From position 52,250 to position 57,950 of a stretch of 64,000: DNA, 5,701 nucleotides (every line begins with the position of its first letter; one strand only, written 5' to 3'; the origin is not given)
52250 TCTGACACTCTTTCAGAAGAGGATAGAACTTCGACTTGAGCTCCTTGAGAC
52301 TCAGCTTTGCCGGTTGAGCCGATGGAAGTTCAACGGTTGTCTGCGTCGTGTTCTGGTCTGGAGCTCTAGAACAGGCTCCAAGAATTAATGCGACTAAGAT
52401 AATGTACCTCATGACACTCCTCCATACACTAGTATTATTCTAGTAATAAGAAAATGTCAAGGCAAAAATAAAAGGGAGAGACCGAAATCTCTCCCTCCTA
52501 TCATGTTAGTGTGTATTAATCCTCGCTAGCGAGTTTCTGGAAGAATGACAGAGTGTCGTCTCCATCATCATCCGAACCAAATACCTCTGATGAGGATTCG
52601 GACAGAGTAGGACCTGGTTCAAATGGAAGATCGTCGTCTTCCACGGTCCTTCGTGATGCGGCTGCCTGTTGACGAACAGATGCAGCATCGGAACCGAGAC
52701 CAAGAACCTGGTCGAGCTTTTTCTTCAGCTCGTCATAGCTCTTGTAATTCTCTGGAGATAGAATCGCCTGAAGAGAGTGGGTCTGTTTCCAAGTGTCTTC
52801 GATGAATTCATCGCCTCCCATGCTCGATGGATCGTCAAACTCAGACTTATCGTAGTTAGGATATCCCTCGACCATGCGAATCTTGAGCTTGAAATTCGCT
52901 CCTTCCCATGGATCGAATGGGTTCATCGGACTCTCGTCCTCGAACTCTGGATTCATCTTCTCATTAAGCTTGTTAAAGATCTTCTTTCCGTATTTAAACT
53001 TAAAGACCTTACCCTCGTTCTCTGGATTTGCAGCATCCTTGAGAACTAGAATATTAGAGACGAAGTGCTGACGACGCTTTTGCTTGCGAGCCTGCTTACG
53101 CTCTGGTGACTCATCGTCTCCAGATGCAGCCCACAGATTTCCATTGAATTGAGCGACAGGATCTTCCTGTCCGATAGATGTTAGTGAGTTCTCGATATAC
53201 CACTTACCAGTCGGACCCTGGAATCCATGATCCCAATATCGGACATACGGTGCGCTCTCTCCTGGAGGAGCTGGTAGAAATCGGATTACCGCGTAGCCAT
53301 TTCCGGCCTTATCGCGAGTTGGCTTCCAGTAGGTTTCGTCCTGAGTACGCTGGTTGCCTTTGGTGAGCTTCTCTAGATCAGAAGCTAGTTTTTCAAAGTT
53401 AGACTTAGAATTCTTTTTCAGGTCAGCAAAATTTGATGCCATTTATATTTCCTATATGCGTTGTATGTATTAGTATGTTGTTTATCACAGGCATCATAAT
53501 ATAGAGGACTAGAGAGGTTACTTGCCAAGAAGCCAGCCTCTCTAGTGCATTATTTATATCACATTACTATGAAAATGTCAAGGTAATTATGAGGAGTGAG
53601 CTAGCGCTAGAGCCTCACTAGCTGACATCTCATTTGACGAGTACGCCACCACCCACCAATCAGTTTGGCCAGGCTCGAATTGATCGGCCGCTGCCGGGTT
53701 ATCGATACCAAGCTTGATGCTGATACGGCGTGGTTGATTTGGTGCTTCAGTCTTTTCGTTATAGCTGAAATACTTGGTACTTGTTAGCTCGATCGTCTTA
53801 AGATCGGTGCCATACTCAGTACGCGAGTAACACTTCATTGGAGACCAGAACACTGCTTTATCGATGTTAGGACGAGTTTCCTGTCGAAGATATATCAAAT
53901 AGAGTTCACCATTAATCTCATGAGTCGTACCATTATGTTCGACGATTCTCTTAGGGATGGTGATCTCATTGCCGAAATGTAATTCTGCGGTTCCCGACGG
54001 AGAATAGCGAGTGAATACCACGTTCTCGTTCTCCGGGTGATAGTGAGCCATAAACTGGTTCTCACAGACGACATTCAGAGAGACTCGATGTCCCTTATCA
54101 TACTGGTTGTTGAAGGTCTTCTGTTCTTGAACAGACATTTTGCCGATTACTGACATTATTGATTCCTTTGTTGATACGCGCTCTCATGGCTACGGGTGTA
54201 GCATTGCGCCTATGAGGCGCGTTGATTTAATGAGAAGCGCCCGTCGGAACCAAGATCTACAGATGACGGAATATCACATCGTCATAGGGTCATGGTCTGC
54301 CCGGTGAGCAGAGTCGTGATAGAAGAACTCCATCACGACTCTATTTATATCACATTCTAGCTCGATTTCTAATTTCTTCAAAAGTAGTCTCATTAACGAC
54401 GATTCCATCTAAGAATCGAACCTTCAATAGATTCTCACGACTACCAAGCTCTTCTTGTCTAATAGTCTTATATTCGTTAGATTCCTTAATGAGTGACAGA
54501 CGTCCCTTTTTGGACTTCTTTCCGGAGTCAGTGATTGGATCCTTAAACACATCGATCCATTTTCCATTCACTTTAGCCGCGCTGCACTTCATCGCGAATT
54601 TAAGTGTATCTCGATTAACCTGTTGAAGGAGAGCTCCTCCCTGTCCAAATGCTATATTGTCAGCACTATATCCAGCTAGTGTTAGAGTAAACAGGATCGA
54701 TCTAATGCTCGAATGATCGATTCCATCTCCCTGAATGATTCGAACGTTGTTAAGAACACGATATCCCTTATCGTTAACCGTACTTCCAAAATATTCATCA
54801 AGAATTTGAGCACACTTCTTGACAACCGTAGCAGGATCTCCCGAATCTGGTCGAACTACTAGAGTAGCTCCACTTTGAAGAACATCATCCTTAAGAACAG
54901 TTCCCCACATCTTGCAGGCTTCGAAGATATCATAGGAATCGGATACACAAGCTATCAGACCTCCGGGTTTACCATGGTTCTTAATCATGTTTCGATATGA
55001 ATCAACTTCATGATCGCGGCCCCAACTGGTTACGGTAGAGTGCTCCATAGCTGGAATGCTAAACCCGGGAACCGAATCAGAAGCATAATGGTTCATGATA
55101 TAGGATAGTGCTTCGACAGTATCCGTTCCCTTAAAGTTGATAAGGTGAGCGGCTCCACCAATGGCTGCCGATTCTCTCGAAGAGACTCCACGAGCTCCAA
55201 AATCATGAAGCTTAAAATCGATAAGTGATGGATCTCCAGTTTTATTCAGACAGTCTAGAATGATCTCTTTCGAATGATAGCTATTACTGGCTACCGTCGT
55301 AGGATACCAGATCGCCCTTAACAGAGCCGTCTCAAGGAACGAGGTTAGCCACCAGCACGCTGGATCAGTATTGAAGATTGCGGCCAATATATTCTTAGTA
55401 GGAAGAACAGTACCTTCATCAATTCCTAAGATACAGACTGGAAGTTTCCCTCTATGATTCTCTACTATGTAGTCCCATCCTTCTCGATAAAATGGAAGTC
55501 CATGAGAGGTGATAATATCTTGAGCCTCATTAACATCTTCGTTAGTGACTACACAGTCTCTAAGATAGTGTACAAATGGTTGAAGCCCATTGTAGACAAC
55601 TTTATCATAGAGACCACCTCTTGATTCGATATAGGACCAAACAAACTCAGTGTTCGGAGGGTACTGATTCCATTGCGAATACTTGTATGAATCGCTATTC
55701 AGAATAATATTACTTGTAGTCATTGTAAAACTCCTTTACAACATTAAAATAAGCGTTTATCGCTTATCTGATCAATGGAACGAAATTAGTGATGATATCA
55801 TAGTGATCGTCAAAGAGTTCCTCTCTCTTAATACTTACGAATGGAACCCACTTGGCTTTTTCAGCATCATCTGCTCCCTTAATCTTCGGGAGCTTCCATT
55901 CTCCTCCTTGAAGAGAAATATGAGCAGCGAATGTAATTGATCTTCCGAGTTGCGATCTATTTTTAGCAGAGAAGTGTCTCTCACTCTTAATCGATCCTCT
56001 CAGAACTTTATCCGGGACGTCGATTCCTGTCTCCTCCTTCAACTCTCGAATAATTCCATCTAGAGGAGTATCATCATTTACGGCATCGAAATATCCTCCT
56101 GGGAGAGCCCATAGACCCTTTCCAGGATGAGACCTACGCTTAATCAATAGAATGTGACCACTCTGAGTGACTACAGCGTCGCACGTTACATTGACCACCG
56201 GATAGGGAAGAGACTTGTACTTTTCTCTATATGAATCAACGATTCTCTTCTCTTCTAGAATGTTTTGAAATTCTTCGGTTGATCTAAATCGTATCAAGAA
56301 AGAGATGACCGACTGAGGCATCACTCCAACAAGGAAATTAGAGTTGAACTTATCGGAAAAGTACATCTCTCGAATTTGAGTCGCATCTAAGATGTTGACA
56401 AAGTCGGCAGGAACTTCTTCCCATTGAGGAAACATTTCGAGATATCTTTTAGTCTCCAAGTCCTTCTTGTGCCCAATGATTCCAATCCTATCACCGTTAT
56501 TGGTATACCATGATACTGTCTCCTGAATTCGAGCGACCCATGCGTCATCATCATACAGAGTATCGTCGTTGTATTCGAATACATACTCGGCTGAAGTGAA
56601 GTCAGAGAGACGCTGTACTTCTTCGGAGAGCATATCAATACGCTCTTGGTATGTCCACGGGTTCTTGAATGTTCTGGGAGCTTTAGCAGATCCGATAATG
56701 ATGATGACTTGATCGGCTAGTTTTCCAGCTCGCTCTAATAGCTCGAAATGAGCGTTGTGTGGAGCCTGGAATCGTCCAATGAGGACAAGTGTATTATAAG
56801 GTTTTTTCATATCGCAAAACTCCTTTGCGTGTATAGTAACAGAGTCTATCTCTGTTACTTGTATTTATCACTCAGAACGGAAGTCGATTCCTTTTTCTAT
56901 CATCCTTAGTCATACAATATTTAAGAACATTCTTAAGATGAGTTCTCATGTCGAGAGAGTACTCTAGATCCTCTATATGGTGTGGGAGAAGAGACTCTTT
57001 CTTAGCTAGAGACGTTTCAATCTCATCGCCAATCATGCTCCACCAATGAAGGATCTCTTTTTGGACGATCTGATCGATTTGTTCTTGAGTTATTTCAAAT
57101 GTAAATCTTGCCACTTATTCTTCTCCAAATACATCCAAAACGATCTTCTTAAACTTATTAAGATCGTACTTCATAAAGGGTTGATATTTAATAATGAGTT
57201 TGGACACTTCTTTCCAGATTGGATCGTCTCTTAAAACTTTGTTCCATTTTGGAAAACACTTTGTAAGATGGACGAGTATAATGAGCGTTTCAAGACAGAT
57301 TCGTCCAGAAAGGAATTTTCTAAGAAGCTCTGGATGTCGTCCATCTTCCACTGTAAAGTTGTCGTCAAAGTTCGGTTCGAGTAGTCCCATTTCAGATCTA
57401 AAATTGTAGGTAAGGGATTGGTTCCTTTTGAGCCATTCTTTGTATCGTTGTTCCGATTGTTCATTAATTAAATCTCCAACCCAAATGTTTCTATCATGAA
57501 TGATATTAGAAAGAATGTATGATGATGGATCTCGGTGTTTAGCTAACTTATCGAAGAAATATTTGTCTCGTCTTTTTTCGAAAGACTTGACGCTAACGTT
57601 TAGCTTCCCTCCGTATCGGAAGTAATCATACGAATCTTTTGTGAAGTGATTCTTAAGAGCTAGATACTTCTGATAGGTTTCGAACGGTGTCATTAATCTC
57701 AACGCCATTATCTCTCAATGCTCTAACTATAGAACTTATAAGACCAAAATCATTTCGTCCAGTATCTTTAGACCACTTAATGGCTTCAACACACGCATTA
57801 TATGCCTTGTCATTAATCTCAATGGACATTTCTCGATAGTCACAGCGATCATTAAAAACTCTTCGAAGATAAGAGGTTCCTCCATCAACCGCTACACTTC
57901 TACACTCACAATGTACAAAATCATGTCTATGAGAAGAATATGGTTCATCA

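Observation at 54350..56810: NadV plus NMNAT-Nudix (NatV-like) NAD+ salvage pair inserted between gp32 and gp59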

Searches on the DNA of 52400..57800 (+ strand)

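Call 6: search_dna_similar(query=window:52400-57800:+, collection=phages, mode=near, max_rows=25)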
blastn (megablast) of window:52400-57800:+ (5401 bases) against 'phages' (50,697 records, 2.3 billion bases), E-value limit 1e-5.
No match.

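Call 48: search_dna_similar(query=L088:3983-5476:+, collection=phages, mode=near, max_rows=60)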
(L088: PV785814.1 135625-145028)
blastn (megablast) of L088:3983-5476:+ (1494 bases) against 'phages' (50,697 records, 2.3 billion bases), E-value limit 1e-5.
Records with a match: 42; places in all: 42; records where one place covers at least 80% of the query: 42.
Best place of each record, by identity: >=99% 1; 95-99% 2; 90-95% 27; 80-90% 11; 60-80% 1.
By first word of the organism name: Vibrio 42.
By host as written in the record: - 13; Vibrio parahaemolyticus 5; Vibrio sp. 4; Vibrio alginolyticus 2; Vibrio parahaemolyticus VP.10806 2; Vibrio alginolyticus ATCC 17749 2; Vibrio harveyi 2; Vibrio alginolyticus NBRC 15630 = ATCC 17749 2; and 8 more.
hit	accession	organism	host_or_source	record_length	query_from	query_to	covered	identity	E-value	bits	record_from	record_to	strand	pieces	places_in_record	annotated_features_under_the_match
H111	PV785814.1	Vibrio phage QD01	Vibrio natriegens Vmax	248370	1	1494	100%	100.0%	0e+0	2760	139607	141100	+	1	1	nicotinamide phosphoribosyl transferase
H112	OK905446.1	Vibrio phage VS1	Vibrio splendidus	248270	1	1494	100%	98.1%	0e+0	2599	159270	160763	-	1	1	record has no annotation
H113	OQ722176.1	Vibrio phage vB_VspM_VS2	Vibrio splendidus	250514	1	1494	100%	97.9%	0e+0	2588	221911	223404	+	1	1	record has no annotation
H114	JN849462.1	Vibrio phage phi-pp2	Vibrio parahaemolyticus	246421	1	1494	100%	91.7%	0e+0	2073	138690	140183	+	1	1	nadV: nicotinamide phosphoribosyltransferase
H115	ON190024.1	Vibrio phage PVA8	Vibrio sp.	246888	1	1494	100%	91.6%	0e+0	2061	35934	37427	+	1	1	nicotinamide phosphoribosyl transferase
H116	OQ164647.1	Vibrio phage vB_ValM_PVA8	Vibrio sp.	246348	1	1494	100%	91.6%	0e+0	2061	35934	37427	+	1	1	hypothetical protein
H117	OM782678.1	Vibrio phage PC-Liy1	Vibrio sp.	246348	1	1494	100%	91.6%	0e+0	2061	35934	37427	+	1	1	nicotinamide phosphoribosyl transferase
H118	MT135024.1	Vibrio phage V05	Vibrio parahaemolyticus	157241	1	1494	100%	91.5%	0e+0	2056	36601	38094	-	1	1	hypothetical protein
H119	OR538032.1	Vibrio phage PG216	Vibrio parahaemolyticus G299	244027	1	1494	100%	91.5%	0e+0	2056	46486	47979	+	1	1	nicotinamide phosphoribosyltransferase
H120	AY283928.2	Vibrio phage KVP40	-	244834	1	1494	100%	91.4%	0e+0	2050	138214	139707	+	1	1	nadV: nicotinamide phosphoribosyl transferase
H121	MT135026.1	Vibrio phage V09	Vibrio parahaemolyticus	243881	1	1494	100%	91.4%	0e+0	2050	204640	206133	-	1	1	hypothetical protein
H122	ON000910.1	Vibrio phage XZ1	Vibrio alginolyticus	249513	1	1494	100%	91.4%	0e+0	2050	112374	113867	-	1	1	hypothetical protein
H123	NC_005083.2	Vibrio phage KVP40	Vibrio parahaemolyticus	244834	1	1494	100%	91.4%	0e+0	2050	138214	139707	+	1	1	nadV: nicotinamide phosphoribosyl transferase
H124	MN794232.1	Vibrio phage VH1_2019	Vibrio natiegens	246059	1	1494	100%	91.4%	0e+0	2045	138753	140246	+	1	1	hypothetical protein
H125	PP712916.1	Vibrio phage TCU_VP02_YC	Vibrio parahaemolyticus VP.10806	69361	1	1494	100%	91.4%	0e+0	2045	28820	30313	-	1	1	nicotinamide phosphoribosyl transferase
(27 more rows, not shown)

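Call 74: search_rna_families(sources=[L022, L061, L032, L006, L070], threshold=evalue, max_evalue=10)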
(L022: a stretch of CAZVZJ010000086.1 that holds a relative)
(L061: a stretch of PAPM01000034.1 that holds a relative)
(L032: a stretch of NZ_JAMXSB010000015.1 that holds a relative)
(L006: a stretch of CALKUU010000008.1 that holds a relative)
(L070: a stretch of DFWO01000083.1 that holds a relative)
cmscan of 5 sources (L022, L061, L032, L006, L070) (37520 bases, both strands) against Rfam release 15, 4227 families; matches with E-value up to 10: 4.
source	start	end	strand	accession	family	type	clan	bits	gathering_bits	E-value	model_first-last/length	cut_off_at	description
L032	236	319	-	RF02059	STnc50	Gene; sRNA;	-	23.9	55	7.5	1-84/84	no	Salmonella enterica sRNA STnc40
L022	796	840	-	RF02475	GlsR6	Gene; snRNA; snoRNA; CD-box;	-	22.2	75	0.5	1-59/59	no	Small nucleolar RNA GlsR6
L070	2851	2929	+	RF01625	ceN28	Gene; snRNA; snoRNA; CD-box;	-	20.5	70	6.3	1-88/88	no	Caenorhabditis snoRNA ceN28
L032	9278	9338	-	RF01962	RMST_1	Gene; lncRNA;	-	17.6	40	7.4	1-61/61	no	Rhabdomyosarcoma 2 associated transcript conserved region 1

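Call 80: build_rna_model(alignment_id=A3, structure=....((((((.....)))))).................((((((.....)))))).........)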
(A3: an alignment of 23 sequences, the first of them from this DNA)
Model R1 built from alignment A3 (23 sequences, 64 columns); structure: as given.
model positions 53; base pairs 12; branch points 1; effective number of sequences 23; information 0.796 bits per position. Calibrated on 0.2 Mb of random sequence (short: E-values are rough).
structure used (alignment columns):
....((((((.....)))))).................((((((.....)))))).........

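Call 82: search_with_rna_model(model_id=R1, sources=[window, L002, L003, L004, L005, L006, L007, L008, L009, L010, L011, L012, L013, L014, L015, L016, L017, L018, L019, L020, L021, L022, L023, L024, L025, L026, L027, L028, L029, L030, L031, L032, L033, L034, L035, L036, L037, L038, L039, L040, L041, L042, L043, L044, L045, L046, L047, L048, L049, L050, L051, L052, L053, L054, L055, L056, L057, L058, L059, L060, L061, L062, L063, L064, L065, L066, L067, L068, L069, L070, L071, L072, L073, L074, L075, L076, L077, L078, L079, L080, L081, L082, L083, L084, L085, L087, L088, L089, L090, L091, L092, L128, L138], max_evalue=1, make_alignment=true)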
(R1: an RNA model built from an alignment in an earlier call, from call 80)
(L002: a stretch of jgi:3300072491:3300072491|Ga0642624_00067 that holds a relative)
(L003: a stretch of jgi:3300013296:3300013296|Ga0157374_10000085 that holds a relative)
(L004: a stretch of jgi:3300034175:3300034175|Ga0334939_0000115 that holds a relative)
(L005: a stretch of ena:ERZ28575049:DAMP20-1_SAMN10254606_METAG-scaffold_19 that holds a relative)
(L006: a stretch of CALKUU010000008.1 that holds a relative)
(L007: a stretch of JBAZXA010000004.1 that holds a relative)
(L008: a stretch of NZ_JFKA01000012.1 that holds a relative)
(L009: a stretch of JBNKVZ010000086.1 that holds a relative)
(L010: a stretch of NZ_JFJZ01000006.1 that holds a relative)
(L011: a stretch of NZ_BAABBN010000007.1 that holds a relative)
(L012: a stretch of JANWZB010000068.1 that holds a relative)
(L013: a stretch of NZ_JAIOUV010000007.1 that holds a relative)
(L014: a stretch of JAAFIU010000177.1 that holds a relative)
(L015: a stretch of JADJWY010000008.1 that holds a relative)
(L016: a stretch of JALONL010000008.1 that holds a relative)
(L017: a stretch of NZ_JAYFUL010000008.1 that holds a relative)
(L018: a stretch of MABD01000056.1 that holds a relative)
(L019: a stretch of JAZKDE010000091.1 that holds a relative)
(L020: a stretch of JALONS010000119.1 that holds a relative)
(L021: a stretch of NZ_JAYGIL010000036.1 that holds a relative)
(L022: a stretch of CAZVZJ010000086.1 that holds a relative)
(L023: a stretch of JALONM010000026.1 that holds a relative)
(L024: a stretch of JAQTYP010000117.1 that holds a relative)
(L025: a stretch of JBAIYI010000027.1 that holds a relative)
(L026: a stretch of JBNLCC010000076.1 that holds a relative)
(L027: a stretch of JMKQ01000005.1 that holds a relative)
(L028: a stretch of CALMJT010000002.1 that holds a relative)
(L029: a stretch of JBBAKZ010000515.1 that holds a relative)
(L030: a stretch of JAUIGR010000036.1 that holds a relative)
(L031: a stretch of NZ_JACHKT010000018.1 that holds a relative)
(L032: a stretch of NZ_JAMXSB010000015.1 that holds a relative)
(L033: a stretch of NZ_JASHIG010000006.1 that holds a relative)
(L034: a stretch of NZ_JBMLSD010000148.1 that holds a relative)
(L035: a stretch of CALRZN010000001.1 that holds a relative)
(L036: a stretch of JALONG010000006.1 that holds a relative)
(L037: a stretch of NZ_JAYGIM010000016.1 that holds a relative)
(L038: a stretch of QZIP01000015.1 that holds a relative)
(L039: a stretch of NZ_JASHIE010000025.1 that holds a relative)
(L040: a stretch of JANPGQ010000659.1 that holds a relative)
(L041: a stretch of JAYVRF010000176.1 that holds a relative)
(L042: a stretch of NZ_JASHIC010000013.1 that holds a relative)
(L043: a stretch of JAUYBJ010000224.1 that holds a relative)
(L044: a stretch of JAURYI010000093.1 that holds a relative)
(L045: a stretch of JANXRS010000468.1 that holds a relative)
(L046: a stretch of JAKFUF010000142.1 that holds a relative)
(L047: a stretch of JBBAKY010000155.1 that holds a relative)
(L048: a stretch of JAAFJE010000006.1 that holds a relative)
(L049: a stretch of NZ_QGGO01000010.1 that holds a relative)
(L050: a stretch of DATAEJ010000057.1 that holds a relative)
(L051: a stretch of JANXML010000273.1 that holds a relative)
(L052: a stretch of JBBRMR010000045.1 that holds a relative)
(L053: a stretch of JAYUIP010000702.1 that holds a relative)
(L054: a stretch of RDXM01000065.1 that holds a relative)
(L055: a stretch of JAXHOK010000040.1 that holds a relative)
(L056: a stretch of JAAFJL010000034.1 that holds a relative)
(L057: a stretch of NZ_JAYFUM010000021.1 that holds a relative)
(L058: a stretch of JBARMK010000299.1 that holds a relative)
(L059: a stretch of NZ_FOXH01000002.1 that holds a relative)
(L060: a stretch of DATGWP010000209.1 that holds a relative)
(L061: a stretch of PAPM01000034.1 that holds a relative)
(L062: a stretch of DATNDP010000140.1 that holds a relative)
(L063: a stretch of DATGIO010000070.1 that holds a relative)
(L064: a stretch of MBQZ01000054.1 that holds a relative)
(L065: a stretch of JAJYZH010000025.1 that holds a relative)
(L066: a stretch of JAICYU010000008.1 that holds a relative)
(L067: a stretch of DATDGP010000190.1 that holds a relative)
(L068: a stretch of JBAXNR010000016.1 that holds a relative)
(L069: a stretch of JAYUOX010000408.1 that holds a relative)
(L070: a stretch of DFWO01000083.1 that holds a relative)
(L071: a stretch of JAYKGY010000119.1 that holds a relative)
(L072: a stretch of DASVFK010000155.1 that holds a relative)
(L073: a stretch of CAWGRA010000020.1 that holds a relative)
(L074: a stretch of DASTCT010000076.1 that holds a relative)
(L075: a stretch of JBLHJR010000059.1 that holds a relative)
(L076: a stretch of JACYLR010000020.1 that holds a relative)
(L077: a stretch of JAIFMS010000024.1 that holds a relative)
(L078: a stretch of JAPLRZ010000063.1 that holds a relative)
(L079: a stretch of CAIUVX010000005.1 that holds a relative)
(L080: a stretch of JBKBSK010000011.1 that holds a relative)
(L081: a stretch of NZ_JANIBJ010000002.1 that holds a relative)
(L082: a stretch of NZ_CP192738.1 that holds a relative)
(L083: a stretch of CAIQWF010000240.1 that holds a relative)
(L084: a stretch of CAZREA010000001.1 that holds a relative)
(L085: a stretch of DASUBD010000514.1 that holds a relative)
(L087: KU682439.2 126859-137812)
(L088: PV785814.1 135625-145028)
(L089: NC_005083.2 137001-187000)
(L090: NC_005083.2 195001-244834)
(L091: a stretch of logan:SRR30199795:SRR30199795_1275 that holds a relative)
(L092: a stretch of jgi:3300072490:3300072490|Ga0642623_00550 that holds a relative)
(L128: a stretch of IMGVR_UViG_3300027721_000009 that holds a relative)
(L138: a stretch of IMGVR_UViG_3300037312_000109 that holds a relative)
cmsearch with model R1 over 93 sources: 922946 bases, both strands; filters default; matches with E-value up to 1: 47.
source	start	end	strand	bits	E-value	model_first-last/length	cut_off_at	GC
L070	3936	3986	+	52.7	5.6e-09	1-53/53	no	0.41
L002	5952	6003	+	51.4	1.1e-08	1-53/53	no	0.44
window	56808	56857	-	50.8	1.5e-08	1-53/53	no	0.38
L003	5948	5998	+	49.3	3.3e-08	1-53/53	no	0.43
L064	522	572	+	48.3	5.6e-08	1-53/53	no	0.27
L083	3936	3986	+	46.6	1.4e-07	1-53/53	no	0.37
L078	3933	3982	+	46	1.8e-07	1-53/53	no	0.34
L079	3933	3982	+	46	1.8e-07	1-53/53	no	0.34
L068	3933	3982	+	46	1.8e-07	1-53/53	no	0.34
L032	2844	2900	+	46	1.8e-07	1-53/53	no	0.44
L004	5948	5996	+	45.9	2e-07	1-53/53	no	0.43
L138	961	1007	+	45.8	2e-07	1-53/53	no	0.36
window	55722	55768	-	43.9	5.7e-07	1-53/53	no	0.28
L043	3934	3982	+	43.3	7.8e-07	1-53/53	no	0.33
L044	3934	3982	+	43.3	7.8e-07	1-53/53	no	0.33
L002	8180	8230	+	43.2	8.3e-07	1-53/53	no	0.37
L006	1050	1103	+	42.2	1.4e-06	1-53/53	no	0.37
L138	2048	2093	+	42.1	1.4e-06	1-53/53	no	0.37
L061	3933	3985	+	41.7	1.8e-06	1-53/53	no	0.45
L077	3936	3986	+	41.6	1.9e-06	1-53/53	no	0.39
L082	2790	2842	+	39.1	7e-06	1-53/53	no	0.55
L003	7270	7318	+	38.5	9.4e-06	1-53/53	no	0.41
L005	5954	5999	+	38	1.3e-05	1-53/53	no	0.54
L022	3945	3997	+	37.1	2e-05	1-53/53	no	0.42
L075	2688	2741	+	37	2.1e-05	1-53/53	no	0.44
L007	2878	2924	+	36.5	2.8e-05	1-53/53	no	0.38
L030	2747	2796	+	35.6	4.3e-05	1-53/53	no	0.32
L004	7049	7099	+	35.3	5.1e-05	1-53/53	no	0.43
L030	3945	3997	+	35.3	5.2e-05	1-53/53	no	0.42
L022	2748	2797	+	35.2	5.6e-05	1-53/53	no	0.36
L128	1349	1400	+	33.3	0.00015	1-53/53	no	0.46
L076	2795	2843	+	33.1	0.00016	1-53/53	no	0.59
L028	202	256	+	31.9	0.00031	1-53/53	no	0.44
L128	248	295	+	30.7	0.00058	1-53/53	no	0.44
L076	3942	3997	+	24.5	0.015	1-53/53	no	0.55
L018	3930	3982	+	23.3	0.027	1-53/53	no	0.47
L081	3941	3991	+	22.2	0.049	1-53/53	no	0.57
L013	2755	2805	+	20.8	0.1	1-53/53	no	0.35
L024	3945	3991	+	19.8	0.18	1-53/53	no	0.55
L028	1334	1384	+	18.6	0.34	1-53/53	no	0.43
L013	3949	4000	+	18.5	0.35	1-53/53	no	0.48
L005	7092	7137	+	18.3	0.38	1-53/53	no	0.48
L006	2406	2478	+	18.1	0.42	1-53/53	no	0.37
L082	3939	3997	+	17.2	0.68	1-53/53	no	0.54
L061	2822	2874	+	17.1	0.75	1-53/53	no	0.49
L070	1356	1404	+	16.9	0.82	1-53/53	no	0.47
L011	2743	2789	+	16.8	0.85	1-53/53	no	0.38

Alignment A4: 47 matches aligned to the model, 89 columns, each read 5' to 3' on its own strand. Consensus structure (alignment columns), stored with it:
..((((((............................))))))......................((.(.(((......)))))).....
